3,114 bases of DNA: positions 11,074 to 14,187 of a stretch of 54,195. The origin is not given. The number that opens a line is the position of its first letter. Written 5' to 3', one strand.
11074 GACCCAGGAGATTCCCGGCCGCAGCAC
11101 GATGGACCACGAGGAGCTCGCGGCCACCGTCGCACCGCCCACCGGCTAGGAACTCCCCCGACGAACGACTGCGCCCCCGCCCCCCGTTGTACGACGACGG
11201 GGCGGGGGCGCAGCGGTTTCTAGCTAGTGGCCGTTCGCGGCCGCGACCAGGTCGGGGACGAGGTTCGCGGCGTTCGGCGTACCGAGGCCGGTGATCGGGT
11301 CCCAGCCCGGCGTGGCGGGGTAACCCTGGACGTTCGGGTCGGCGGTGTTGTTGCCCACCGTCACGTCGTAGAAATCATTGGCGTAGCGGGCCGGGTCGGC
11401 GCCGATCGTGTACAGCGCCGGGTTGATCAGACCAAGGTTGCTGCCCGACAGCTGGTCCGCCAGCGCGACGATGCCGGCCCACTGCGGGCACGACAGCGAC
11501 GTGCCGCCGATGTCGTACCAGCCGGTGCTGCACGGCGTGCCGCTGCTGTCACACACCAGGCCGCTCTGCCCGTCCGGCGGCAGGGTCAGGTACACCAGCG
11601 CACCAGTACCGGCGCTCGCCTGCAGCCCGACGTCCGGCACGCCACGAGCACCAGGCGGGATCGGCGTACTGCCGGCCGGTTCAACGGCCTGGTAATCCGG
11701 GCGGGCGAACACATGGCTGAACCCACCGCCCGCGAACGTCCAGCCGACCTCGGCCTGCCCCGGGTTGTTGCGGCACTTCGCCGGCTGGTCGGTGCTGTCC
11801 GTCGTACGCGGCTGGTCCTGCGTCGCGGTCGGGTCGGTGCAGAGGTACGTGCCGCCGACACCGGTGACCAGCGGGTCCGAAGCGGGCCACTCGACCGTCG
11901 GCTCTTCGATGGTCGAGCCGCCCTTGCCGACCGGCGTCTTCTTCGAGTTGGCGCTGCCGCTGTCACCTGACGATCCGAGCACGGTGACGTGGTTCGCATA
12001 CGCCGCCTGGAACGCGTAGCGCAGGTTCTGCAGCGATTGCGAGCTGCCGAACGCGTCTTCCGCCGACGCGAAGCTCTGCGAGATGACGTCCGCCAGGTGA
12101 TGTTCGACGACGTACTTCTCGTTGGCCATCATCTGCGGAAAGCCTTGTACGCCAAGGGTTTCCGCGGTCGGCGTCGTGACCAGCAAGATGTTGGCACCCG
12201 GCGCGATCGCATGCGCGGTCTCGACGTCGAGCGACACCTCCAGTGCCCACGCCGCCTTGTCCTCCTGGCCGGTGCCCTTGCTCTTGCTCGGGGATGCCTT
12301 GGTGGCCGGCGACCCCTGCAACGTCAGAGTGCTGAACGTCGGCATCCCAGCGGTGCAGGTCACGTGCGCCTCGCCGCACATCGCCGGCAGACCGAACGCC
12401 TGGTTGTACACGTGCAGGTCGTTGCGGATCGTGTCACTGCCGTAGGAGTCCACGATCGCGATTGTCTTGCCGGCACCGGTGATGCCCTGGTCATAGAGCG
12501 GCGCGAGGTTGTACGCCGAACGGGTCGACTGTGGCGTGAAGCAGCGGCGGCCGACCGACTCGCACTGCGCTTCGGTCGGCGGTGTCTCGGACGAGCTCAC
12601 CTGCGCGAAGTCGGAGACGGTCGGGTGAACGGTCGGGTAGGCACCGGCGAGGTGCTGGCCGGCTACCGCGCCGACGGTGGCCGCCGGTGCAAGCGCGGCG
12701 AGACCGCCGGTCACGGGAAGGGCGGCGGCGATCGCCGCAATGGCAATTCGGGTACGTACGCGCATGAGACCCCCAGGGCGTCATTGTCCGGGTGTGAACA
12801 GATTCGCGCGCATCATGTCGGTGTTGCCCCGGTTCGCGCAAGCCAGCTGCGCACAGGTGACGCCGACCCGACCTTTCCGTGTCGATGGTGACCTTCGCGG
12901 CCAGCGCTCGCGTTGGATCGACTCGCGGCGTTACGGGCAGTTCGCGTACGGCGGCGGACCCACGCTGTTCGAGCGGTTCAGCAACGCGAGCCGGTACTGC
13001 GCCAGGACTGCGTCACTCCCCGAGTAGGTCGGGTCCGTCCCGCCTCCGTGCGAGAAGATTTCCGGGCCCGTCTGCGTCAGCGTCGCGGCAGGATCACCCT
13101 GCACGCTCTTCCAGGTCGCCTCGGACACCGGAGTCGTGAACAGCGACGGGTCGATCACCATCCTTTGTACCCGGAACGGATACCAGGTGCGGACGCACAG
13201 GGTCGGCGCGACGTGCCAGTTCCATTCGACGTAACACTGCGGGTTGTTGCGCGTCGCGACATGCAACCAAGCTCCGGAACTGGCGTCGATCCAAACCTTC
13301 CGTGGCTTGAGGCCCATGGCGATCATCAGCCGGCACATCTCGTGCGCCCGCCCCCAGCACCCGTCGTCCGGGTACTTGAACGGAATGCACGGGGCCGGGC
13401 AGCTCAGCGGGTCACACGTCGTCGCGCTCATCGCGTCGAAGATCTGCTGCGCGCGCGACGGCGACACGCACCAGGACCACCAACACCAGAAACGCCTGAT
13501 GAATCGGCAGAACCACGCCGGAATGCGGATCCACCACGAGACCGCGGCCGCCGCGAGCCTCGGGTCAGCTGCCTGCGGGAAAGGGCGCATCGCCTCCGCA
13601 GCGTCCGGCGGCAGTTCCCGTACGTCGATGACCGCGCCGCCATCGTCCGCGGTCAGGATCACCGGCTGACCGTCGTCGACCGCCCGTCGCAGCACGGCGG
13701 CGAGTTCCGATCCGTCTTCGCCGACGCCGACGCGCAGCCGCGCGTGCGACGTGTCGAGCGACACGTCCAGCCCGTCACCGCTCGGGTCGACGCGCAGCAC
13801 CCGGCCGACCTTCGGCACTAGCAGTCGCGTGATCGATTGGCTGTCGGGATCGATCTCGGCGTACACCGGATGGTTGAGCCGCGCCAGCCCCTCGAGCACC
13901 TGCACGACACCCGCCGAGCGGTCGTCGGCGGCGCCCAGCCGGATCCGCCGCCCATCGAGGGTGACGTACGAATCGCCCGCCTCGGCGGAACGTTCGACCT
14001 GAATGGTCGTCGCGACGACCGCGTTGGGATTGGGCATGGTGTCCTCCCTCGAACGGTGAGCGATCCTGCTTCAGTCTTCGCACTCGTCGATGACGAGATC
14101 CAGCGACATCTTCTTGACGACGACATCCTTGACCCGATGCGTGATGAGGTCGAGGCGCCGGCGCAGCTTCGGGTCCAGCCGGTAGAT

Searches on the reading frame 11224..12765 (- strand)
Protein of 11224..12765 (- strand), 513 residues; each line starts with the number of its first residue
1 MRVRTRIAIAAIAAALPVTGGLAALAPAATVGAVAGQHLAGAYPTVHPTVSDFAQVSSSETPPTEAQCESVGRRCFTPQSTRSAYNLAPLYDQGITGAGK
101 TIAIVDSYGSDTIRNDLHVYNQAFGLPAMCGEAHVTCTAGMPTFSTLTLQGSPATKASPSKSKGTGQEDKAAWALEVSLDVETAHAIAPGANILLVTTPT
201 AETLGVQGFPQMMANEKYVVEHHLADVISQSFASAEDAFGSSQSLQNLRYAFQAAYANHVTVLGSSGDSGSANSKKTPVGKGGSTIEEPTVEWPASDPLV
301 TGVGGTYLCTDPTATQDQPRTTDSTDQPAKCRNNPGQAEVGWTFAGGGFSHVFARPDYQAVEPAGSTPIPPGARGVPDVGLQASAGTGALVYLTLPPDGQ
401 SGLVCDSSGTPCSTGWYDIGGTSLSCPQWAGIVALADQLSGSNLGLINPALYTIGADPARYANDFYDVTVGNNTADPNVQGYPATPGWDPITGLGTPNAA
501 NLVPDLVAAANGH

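Call 73: search_protein_families(library=pfam, proteins=[window:11224-12765:-], max_evalue=0.001)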
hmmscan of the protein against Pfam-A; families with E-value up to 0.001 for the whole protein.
window:11224-12765:- (513 aa): 1 family
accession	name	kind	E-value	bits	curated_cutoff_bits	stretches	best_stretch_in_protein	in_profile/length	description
PF00082.27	Peptidase_S8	-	1.5e-05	24.9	21.8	1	184-438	74-255/288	Subtilase family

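Call 74: search_protein_families(library=ncbifam, proteins=[window:11224-12765:-], max_evalue=0.01)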
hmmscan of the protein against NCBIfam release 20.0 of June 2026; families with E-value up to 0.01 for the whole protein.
window:11224-12765:- (513 aa): 0 families

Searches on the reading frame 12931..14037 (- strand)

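Call 73: search_protein_families(library=pfam, proteins=[window:12931-14037:-], max_evalue=0.001)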
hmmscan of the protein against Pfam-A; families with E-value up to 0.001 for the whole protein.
window:12931-14037:- (368 aa): 1 family
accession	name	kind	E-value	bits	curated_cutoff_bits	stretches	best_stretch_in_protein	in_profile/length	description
PF18626.7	Gln_deamidase_2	-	8.9e-30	103.5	25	1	196-311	1-104/106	Glutaminase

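Call 74: search_protein_families(library=ncbifam, proteins=[window:12931-14037:-], max_evalue=0.01)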
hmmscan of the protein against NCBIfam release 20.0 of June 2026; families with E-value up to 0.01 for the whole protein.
window:12931-14037:- (368 aa): 1 family
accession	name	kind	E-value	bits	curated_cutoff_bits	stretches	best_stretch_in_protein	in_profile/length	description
NF040782.1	PG_glutam_Chrys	equivalog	2.6e-20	72.9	250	1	188-312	139-257/321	protein-glutamine glutaminase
